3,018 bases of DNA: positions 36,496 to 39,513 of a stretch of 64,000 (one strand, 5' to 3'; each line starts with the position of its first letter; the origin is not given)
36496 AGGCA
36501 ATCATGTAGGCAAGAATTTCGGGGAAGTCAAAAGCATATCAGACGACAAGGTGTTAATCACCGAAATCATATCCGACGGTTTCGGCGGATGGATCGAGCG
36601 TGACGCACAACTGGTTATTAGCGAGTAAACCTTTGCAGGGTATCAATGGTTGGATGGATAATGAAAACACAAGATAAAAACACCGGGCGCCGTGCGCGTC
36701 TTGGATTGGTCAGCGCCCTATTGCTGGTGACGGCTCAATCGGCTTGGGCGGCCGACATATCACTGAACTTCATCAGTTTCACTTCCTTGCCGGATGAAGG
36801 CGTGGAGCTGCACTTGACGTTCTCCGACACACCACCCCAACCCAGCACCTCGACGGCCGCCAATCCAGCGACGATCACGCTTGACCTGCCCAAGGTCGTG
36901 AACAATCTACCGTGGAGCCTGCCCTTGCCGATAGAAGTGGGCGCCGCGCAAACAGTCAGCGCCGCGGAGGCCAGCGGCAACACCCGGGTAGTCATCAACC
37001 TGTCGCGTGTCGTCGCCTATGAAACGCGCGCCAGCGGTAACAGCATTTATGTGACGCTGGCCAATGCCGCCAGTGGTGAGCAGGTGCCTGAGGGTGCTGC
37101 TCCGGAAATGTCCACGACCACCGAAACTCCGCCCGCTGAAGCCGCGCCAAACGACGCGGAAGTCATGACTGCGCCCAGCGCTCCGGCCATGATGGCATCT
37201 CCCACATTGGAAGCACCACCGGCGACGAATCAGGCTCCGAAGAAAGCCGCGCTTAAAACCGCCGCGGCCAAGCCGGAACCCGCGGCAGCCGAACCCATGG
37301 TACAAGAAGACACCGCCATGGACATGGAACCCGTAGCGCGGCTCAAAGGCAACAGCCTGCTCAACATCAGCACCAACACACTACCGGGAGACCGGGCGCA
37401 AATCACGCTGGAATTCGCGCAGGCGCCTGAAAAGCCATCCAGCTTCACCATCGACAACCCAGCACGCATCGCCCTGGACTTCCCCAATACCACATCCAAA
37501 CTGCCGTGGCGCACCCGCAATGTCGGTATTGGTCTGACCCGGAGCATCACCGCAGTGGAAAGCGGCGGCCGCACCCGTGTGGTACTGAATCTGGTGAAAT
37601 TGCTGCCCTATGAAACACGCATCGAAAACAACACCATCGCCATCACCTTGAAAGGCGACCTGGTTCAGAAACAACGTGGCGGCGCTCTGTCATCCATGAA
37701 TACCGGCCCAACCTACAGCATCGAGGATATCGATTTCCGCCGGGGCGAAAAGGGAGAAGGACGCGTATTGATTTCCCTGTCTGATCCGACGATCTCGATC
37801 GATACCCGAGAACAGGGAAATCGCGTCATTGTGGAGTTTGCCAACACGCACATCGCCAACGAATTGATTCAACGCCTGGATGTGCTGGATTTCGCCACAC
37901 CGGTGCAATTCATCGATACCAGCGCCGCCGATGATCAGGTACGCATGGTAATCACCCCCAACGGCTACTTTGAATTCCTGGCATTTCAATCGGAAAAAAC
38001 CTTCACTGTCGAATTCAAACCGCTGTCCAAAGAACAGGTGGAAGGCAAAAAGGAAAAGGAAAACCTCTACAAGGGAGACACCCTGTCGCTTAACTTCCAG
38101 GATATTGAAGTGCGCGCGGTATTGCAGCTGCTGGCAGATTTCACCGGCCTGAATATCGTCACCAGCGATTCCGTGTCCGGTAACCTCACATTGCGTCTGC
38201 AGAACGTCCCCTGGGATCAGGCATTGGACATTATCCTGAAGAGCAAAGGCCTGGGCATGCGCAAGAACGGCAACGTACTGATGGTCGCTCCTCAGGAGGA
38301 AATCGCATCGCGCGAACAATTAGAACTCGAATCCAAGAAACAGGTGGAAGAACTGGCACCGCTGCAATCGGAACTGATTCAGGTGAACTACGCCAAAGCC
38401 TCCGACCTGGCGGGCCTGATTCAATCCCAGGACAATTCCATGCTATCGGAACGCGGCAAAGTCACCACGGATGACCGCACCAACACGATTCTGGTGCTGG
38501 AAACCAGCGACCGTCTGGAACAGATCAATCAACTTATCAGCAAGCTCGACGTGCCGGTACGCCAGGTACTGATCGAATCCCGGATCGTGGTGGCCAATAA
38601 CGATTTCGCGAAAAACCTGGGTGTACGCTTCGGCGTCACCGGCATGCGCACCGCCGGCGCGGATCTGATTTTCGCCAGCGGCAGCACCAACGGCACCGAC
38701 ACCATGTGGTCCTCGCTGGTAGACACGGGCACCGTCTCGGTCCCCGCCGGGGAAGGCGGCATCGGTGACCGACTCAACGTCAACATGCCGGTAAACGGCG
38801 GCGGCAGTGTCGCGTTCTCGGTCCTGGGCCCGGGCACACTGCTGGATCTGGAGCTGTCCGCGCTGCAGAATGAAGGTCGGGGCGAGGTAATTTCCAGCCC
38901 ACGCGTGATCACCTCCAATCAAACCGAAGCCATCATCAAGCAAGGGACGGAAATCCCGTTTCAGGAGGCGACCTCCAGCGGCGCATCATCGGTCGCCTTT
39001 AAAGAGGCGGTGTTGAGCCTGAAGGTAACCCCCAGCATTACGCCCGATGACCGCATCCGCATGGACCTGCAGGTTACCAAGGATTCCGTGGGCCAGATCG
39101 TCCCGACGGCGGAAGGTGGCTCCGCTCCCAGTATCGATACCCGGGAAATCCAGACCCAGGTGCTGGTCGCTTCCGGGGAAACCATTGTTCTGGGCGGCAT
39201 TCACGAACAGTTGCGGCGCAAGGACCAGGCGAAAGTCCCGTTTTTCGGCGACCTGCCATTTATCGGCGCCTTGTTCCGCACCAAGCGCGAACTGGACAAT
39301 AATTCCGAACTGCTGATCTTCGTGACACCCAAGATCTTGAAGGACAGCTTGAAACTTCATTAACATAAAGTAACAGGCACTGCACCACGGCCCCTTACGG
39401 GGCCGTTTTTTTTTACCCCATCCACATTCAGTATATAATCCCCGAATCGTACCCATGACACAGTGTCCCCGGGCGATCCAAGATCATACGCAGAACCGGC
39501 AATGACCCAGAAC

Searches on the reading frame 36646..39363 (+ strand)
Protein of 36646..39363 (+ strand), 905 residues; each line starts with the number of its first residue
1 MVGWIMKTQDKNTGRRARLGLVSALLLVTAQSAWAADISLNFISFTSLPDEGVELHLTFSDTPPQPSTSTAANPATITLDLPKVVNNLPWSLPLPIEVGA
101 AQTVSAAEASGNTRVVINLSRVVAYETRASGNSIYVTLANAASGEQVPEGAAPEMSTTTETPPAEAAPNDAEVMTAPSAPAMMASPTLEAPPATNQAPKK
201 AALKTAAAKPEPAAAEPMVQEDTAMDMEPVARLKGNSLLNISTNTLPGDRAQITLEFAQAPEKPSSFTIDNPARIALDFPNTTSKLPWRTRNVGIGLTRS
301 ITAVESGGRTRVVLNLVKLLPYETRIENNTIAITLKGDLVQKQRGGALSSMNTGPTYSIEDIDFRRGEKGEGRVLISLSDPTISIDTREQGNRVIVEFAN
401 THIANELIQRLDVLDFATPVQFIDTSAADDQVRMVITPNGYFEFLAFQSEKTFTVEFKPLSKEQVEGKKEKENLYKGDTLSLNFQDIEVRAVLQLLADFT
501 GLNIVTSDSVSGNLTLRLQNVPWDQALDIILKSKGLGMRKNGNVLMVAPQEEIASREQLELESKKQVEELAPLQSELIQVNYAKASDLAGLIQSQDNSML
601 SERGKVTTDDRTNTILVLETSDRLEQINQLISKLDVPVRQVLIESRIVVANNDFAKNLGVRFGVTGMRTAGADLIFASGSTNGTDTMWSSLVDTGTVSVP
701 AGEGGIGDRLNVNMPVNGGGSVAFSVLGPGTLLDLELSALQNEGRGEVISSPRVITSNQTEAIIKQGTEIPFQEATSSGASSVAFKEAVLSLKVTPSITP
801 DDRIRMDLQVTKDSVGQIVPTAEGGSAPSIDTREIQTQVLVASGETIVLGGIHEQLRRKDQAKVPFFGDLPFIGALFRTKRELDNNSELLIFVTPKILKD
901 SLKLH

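Call 40: search_protein_families(library=ncbifam, proteins=[window:36646-39363:+], max_evalue=0.00001)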
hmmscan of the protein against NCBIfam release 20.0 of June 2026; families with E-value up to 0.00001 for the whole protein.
window:36646-39363:+ (905 aa): 8 families
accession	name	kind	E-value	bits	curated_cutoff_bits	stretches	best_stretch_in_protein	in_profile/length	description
TIGR02515.1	IV_pilus_PilQ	subfamily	1.3e-157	525.2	284.35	1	477-899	1-428/428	type IV pilus secretin PilQ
NF010083.0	PRK13568.1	equivalog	2.3e-105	352.8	554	2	709-899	226-418/419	DNA uptake porin HofQ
NF007851.2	PRK10560.1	exception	2e-80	270.7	598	1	477-899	21-410/412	DNA uptake porin HofQ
TIGR02517.1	type_II_gspD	equivalog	1.4e-62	212.1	351.35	2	598-901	295-593/600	type II secretion system secretin GspD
TIGR02516.1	type_III_yscC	equivalog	4.1e-43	147.6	238.45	1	595-899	190-462/463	type III secretion system outer membrane ring subunit SctC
TIGR02519.1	pilus_MshL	equivalog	1.3e-29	103.2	250.2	1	609-898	4-290/290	pilus (MSHA type) biogenesis protein MshL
NF011873.0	PRK15346.1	equivalog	4e-25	88.5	524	1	713-882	308-478/499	EscC/YscC/HrcC family type III secretion system outer membrane ring protein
NF042912.1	Amuc_1098_fam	equivalog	9.4e-22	76.9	750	1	827-898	725-796/805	Amuc_1098 family type IV pilus outer membrane protein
